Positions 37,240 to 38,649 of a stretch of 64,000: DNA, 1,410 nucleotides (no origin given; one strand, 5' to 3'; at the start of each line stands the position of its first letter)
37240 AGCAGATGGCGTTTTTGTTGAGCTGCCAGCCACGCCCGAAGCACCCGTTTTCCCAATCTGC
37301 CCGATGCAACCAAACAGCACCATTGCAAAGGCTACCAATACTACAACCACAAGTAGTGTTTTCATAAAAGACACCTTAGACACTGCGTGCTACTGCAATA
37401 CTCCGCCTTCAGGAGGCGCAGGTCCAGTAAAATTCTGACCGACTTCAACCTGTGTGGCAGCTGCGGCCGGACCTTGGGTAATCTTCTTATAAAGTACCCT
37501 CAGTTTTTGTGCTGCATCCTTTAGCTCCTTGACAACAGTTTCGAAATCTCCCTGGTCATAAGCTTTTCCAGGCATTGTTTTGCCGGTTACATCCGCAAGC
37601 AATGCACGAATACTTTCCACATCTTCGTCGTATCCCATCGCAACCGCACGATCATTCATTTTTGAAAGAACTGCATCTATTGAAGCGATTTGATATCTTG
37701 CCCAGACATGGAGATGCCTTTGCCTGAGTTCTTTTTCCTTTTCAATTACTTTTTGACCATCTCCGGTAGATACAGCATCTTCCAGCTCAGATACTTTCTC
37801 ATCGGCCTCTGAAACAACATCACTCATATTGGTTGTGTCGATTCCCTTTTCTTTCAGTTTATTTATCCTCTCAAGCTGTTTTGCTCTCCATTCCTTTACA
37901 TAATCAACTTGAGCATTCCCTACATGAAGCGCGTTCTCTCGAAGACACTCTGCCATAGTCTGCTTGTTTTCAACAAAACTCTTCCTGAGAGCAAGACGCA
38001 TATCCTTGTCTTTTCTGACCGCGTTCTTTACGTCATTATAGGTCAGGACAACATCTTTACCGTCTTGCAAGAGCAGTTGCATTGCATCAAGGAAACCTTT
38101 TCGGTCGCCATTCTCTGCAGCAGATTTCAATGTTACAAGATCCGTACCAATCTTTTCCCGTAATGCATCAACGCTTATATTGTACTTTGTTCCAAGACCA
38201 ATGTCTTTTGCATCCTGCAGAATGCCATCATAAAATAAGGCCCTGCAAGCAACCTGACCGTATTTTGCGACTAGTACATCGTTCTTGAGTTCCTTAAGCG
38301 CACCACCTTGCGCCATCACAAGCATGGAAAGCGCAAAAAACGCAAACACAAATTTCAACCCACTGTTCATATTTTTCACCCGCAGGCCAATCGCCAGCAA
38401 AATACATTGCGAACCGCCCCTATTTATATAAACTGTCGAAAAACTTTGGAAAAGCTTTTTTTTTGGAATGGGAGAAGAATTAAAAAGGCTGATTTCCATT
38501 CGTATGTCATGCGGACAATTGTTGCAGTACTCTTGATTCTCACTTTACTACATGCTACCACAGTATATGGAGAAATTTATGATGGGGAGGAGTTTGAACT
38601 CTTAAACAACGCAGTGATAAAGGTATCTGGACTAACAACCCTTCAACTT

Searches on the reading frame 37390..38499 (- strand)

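Call 35: search_protein_families(library=pfam, proteins=[window:37390-38499:-], max_evalue=0.1)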
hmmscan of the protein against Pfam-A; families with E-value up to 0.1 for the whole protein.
window:37390-38499:- (369 aa): 1 family
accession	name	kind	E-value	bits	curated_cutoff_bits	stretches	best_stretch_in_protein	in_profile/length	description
PF05659.16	RPW8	-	0.015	15.4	30.4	1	224-304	53-133/139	Arabidopsis broad-spectrum mildew resistance protein RPW8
